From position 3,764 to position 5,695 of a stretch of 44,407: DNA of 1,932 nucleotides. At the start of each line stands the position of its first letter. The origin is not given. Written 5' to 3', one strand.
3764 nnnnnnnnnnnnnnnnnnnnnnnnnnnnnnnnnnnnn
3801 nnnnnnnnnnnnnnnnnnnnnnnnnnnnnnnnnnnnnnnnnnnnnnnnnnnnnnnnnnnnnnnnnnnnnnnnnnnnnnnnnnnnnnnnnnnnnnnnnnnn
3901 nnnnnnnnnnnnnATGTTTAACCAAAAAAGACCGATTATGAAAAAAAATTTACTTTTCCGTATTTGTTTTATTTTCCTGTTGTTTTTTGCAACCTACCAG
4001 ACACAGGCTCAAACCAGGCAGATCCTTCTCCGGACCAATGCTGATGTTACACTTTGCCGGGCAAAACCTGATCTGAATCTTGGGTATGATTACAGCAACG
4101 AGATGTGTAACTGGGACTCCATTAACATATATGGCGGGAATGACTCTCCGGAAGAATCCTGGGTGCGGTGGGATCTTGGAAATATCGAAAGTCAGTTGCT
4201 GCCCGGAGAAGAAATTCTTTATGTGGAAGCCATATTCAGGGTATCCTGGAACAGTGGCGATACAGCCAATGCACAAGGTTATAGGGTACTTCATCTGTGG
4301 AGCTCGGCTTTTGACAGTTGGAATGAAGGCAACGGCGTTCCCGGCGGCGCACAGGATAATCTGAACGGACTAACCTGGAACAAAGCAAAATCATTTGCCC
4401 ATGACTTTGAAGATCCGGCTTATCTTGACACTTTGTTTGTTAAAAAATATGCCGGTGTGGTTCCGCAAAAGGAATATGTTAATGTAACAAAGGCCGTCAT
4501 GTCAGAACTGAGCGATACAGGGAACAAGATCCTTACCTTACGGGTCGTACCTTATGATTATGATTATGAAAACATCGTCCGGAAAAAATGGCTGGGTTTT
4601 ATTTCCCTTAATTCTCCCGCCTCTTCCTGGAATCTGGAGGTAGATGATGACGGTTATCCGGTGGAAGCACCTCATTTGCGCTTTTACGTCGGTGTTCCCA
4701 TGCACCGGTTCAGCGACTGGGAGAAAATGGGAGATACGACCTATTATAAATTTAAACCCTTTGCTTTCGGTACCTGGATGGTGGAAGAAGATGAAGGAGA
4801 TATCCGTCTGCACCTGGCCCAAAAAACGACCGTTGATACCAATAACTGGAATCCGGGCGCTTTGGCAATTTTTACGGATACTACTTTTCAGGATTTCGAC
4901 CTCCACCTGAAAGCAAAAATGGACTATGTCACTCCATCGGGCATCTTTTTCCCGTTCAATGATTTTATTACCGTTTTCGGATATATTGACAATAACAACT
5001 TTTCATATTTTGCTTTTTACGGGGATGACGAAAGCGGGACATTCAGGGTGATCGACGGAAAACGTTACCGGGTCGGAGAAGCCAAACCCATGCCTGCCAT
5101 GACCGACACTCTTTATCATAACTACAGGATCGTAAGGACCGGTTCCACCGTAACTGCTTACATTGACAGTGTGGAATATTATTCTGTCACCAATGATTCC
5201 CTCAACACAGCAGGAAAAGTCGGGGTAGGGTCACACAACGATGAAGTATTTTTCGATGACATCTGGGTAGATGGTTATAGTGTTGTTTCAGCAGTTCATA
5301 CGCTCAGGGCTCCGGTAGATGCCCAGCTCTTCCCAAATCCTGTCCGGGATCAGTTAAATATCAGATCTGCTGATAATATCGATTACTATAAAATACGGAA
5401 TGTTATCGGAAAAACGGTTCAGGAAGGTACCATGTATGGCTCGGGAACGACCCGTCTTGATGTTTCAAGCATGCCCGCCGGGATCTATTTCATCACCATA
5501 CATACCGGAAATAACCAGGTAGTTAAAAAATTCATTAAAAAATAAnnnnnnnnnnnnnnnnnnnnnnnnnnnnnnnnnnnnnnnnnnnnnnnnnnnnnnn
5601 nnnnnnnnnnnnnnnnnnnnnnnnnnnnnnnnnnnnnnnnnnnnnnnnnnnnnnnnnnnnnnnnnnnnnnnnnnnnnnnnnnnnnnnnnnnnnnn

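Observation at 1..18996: GH88 plus GH78-like locus with no recognisable polysaccharide lyase; several unknown secreted proteins are lyase candidates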

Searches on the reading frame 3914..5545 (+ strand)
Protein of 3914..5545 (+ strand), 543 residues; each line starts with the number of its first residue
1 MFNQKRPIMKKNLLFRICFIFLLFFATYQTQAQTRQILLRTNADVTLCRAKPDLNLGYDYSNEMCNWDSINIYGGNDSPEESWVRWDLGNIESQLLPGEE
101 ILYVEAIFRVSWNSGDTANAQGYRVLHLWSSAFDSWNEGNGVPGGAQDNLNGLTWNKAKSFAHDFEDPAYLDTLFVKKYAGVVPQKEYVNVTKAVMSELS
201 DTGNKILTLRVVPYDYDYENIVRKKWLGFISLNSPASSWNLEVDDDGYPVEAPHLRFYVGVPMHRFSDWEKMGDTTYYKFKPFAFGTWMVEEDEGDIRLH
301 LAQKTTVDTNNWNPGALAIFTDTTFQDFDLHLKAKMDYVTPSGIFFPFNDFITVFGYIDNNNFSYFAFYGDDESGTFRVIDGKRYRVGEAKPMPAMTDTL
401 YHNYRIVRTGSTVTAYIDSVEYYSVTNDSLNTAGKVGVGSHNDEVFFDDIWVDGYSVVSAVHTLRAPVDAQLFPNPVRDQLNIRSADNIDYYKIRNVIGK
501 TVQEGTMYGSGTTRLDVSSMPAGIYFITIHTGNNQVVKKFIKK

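Call 3: search_protein_families(library=pfam, proteins=[window:3914-5545:+], max_evalue=0.01)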
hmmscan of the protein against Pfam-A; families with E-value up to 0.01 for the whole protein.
window:3914-5545:+ (543 aa): 2 families
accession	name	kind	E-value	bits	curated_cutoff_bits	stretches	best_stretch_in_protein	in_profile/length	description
PF18962.6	Por_Secre_tail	-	1.1e-14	54.8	27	1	472-541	1-74/75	Secretion system C-terminal sorting domain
PF06439.18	3keto-disac_hyd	-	5.2e-10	40.1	26.8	1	295-452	31-186/187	3-keto-disaccharide hydrolase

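Call 5: search_protein_families(library=ncbifam, proteins=[window:3914-5545:+], max_evalue=0.01)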
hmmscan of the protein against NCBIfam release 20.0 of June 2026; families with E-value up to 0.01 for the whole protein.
window:3914-5545:+ (543 aa): 3 families
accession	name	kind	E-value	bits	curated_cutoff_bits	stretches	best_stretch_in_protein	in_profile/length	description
TIGR04183.1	Por_Secre_tail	domain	7.8e-12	45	23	1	472-543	1-72/72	T9SS type A sorting domain-containing protein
NF052644.1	T9SS_DNase_Rie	equivalog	2.6e-05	23.7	260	1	427-543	141-251/251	T9SS-dependent surface endonuclease, AS87_RS02955 family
NF038113.1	T9SSA_dep_M36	equivalog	2.9e-05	22.4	885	1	469-542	792-868/869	T9SS-dependent M36 family metallopeptidase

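Call 18: search_solved_structures(query=window:3914-5545:+, max_evalue=10, show_alignments=2)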
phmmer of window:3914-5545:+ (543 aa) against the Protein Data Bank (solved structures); distinct sequences matched with E-value up to 10: 5.
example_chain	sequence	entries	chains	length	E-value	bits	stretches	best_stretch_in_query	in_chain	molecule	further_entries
7pzj_A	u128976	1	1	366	0.00016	23.5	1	460-539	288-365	Lipase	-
5jvk_A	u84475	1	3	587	0.027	16.1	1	469-542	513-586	Uncharacterized protein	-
8glk_D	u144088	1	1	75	0.13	13.8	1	472-541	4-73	Endonuclease I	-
7fcf_A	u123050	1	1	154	1.1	10.7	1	132-171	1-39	Fimbrial protein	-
7fcf_B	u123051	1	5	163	1.3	10.6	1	132-171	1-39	Fimbrial protein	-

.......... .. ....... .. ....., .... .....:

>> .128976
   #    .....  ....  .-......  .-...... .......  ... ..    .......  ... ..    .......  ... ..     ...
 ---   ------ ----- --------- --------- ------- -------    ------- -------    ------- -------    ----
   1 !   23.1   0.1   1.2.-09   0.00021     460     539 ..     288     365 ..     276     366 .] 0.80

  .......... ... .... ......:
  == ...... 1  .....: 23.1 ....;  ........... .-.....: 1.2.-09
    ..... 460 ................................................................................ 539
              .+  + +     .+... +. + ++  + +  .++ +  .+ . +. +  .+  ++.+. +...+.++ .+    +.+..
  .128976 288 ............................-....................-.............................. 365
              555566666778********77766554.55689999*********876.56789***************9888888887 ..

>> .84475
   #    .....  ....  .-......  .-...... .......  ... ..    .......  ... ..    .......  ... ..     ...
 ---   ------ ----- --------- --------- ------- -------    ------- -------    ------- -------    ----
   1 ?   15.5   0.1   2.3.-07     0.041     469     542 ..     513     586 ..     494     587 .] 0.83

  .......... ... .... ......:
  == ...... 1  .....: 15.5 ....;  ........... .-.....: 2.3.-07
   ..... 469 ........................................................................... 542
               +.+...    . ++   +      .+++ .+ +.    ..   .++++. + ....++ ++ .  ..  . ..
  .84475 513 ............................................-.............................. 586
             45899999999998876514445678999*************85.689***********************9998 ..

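Call 38: find_homologous_proteins(query=window:3914-5542:+)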
Query window:3914-5542:+ (543 aa): 17 proteins with E <= 0.001 among 4369 candidates.
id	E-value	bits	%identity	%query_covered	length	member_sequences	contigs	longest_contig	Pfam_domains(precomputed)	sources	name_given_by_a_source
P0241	0.0e+0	1276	100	100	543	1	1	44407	PF06439.19,PF18962.8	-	-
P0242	0.0e+0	1065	85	99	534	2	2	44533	PF06439.19,PF18962.8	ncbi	-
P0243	1.8e-276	936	74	99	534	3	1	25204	PF06439.19,PF18962.8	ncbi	-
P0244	9.3e-272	921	73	99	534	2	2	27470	PF06439.19,PF18962.8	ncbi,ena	-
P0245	2.0e-233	794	63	97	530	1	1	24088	PF06439.19,PF18962.8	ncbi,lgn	-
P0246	2.1e-196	672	55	96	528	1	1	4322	PF06439.19,PF18962.8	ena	-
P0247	5.7e-195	667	56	99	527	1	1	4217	PF06439.19,PF18962.8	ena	-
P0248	7.1e-190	650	55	99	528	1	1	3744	PF06439.19,PF18962.8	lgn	-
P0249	2.3e-188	645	56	95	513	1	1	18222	PF18962.8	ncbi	-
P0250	2.4e-187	642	56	96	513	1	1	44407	PF18962.8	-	-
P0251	2.0e-186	639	54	99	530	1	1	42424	PF18962.8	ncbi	ncbi:MAG: T9SS type A sorting domain-containing protein [Bacteroidota bacterium]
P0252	8.2e-185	634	55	99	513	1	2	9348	PF18962.8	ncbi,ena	-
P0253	8.8e-180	617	53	99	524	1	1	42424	PF18962.8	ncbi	ncbi:MAG: T9SS type A sorting domain-containing protein [Bacteroidota bacterium]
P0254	5.7e-178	611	52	99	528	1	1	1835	PF18962.8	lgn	-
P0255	3.1e-177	609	52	99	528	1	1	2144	PF06439.19,PF18962.8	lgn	-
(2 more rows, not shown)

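Call 52: search_solved_structures(query=A3, max_evalue=10, show_alignments=3)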
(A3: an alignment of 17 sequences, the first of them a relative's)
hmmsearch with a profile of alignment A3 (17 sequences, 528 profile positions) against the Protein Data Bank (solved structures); distinct sequences matched with E-value up to 10: 5.
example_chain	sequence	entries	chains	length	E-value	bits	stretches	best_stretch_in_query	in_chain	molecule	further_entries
7pzj_A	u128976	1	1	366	2.4e-07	32.7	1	450-524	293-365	Lipase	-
8glj_D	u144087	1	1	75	8.9e-07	30.8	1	455-528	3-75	Por secretion system C-terminal sorting domain-containing protein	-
8glk_D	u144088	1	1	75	1.3e-06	30.3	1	455-526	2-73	Endonuclease I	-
5jvk_A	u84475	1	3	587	7.5e-06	27.7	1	447-528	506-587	Uncharacterized protein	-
8qb1_A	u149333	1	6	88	0.0034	18.9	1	466-528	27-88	Mirolase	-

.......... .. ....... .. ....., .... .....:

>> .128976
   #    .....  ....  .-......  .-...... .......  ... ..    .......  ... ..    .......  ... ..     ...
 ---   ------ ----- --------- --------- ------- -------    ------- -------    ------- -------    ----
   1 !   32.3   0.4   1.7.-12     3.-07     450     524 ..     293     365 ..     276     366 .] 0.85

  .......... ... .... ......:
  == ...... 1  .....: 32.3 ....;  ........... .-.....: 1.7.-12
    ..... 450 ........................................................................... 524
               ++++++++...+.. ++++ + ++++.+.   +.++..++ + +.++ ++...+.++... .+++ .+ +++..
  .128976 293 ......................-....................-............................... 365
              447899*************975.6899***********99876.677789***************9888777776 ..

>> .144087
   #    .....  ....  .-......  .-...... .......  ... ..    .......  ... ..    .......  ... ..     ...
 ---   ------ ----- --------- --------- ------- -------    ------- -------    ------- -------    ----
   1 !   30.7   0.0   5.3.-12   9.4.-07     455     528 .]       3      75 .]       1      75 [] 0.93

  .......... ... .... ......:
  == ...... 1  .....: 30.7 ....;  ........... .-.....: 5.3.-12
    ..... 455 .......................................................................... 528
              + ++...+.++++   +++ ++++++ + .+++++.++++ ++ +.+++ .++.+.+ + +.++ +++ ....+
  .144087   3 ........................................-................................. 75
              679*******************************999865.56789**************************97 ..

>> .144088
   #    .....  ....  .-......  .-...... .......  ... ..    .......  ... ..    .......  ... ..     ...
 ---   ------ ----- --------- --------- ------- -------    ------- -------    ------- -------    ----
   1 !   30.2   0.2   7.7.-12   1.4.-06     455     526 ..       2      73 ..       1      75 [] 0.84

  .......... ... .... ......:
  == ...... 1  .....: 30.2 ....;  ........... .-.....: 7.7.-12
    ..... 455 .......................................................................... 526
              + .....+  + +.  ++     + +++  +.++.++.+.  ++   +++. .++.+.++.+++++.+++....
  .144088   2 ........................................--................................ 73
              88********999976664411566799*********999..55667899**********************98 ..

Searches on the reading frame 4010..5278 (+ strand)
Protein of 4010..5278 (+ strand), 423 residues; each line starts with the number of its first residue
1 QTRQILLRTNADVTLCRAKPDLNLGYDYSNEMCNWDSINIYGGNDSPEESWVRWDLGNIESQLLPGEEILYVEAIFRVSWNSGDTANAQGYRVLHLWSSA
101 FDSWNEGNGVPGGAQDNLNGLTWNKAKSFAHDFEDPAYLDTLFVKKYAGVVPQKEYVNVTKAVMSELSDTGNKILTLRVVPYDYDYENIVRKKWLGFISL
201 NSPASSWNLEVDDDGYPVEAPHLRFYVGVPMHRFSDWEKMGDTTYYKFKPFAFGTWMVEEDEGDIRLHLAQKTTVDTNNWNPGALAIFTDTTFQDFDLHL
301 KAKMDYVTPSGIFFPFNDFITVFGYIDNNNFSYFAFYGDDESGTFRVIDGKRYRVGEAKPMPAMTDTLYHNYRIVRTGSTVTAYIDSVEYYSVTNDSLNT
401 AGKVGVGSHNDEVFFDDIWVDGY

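Call 68: search_protein_representatives(alignment_id=A4)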
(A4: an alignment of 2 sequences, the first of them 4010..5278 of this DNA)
Query: 2 sequences, 437 profile positions. Proteins with E-value up to 0.001 (for the whole library): 468; up to 1e-10: 152; up to 1e-30: 15. The best 150 are listed.
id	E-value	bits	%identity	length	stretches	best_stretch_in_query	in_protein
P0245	1.3e-212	722.7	-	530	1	1-434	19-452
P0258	4.8e-79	282.6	-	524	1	20-425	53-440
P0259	2.2e-44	168.3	-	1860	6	286-420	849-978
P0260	4.9e-44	167.2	-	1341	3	314-427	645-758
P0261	7.0e-41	156.8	-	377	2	242-420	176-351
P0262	1.6e-40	155.6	-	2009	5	286-423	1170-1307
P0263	1.5e-38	149.1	-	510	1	91-418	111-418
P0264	1.7e-36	142.3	-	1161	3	252-423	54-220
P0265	6.4e-36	140.5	-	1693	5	285-422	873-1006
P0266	1.2e-35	139.5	-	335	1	20-307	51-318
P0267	1.5e-35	139.2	-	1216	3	315-420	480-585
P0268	6.0e-35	137.3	-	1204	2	224-421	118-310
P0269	3.1e-34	134.9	-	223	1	286-424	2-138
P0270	1.2e-33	133.0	-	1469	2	228-423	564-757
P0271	7.4e-33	130.4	-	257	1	257-418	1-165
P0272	8.0e-30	120.4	-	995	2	283-429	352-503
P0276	6.6e-27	110.8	-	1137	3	243-419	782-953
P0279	7.1e-24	100.8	-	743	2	240-421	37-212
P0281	1.1e-22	96.9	-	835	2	247-420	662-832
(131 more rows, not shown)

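Call 69: search_protein_families(library=pfam, proteins=[P0260, P0264, P0267, P0268, P0272, P0276, P0279, P0281, P0263, P0258], max_evalue=0.0001)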
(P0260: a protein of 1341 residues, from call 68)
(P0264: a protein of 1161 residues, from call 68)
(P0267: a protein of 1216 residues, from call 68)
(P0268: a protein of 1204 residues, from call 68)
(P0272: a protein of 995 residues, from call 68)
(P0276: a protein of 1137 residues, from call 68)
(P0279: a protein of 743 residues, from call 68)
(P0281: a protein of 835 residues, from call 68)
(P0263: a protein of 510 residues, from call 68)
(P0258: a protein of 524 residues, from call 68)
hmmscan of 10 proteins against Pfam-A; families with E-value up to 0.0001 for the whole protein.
P0260 (1341 aa): 10 families
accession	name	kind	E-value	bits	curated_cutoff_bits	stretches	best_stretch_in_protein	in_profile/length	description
PF05426.18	Alginate_lyase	-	3.2e-44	151.9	22.2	1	80-319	14-275/275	Alginate lyase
PF13927.12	Ig_3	-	1.1e-18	68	30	2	768-836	2-78/78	Immunoglobulin domain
PF07679.22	I-set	-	1.4e-15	57.6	23.7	2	770-846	3-87/90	Immunoglobulin I-set domain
PF13895.12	Ig_2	-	1.3e-11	45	27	0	781-849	13-78/79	Immunoglobulin domain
PF19763.6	DUF6250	-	6.9e-09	36.2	26.9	0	1230-1313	65-152/165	Domain of unknown function (DUF6250)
PF02210.31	Laminin_G_2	-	7.4e-09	36.6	22.9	0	1253-1297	30-74/126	Laminin G domain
PF00047.31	ig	-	2.4e-08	34.6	21.8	0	413-461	20-77/81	Immunoglobulin domain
PF06439.18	3keto-disac_hyd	-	3.4e-08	34.2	26.8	0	958-1131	9-186/187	3-keto-disaccharide hydrolase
PF00054.30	Laminin_G_1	-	2.8e-07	31.2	24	0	1257-1298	36-75/131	Laminin G domain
PF16680.11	Ig_4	-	1.3e-05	26.1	30.1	0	419-455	15-50/71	T-cell surface glycoprotein CD3 delta chain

P0264 (1161 aa): 9 families
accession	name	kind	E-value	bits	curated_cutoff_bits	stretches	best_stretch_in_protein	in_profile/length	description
PF06439.18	3keto-disac_hyd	-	1.5e-17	64.7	26.8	1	47-217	11-186/187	3-keto-disaccharide hydrolase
PF02210.31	Laminin_G_2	-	7.3e-13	49.5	22.9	0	537-582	34-77/126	Laminin G domain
PF13620.12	CarboxypepD_reg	-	1.8e-08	35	32.3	1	780-834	3-58/82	Carboxypeptidase regulatory-like domain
PF13860.13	FlgD_ig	-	3.7e-08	33.7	27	1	1091-1148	18-75/79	FlgD Ig-like domain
PF00963.24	Cohesin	-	1.7e-07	31.9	24.1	1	636-746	11-119/139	Cohesin domain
PF00054.30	Laminin_G_1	-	1.5e-06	28.9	24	0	354-380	46-72/131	Laminin G domain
PF18962.6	Por_Secre_tail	-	3.5e-05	24.4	27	0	1075-1158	2-74/75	Secretion system C-terminal sorting domain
PF05735.19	TSP_C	-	4.9e-05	23.6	25.6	0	117-138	52-73/198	Thrombospondin C-terminal region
PF00404.24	Dockerin_1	-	5.7e-05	23.7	22.9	0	839-886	9-56/57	Dockerin type I domain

P0267 (1216 aa): 1 family
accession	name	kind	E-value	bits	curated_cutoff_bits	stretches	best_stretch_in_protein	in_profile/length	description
PF00041.27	fn3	-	4.6e-10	40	25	1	594-668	2-77/84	Fibronectin type III domain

P0268 (1204 aa): 3 families
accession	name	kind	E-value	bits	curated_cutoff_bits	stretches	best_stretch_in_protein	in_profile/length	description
PF02210.31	Laminin_G_2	-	4.5e-08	34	22.9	0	787-838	30-81/126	Laminin G domain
PF10182.14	Flo11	-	1.3e-05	25.8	25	0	552-613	6-68/151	Flo11 domain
PF07610.17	DUF1573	-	2.8e-05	24.5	26.1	0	894-979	6-91/98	Protein of unknown function (DUF1573)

P0272 (995 aa): 2 families
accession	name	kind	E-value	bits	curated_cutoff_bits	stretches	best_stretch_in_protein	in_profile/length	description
PF06452.16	CBM9_1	-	5.7e-15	56.1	23.4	1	721-768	26-72/185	Carbohydrate family 9 binding domain-like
PF18962.6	Por_Secre_tail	-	3.6e-11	43.6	27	1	927-993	1-74/75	Secretion system C-terminal sorting domain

P0276 (1137 aa): 5 families
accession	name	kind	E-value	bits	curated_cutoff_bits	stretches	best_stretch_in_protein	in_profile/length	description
PF05426.18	Alginate_lyase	-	3.1e-47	161.8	22.2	1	97-336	13-275/275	Alginate lyase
PF06439.18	3keto-disac_hyd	-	1.5e-11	45.2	26.8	1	818-954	38-186/187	3-keto-disaccharide hydrolase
PF02210.31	Laminin_G_2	-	8.2e-06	26.8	22.9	0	1062-1104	34-74/126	Laminin G domain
PF13927.12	Ig_3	-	2.3e-05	25.2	30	1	401-470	1-78/78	Immunoglobulin domain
PF00054.30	Laminin_G_1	-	7.5e-05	23.4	24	0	1062-1107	33-77/131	Laminin G domain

P0279 (743 aa): 1 family
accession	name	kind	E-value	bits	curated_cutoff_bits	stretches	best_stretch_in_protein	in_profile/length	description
PF06439.18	3keto-disac_hyd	-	1.2e-06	29.1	26.8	0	40-209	11-184/187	3-keto-disaccharide hydrolase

P0281 (835 aa): 2 families
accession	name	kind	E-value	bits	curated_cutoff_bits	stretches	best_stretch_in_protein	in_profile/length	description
PF06439.18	3keto-disac_hyd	-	4.8e-06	27.2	26.8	0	684-832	27-186/187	3-keto-disaccharide hydrolase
PF13229.12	Beta_helix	-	6.5e-05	23.1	25.9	1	149-250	28-115/158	Right handed beta helix region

P0263 (510 aa): 2 families
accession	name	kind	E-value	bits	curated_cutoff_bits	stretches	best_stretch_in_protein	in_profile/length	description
PF18962.6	Por_Secre_tail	-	5.3e-13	49.5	27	1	438-509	1-75/75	Secretion system C-terminal sorting domain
PF24517.2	CBM96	-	2.6e-07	31.1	26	1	33-184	3-142/164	Carbohydrate-binding module family 96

P0258 (524 aa): 1 family
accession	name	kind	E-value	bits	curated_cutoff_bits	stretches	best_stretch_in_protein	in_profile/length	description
PF18962.6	Por_Secre_tail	-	1e-12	48.6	27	1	452-523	1-75/75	Secretion system C-terminal sorting domain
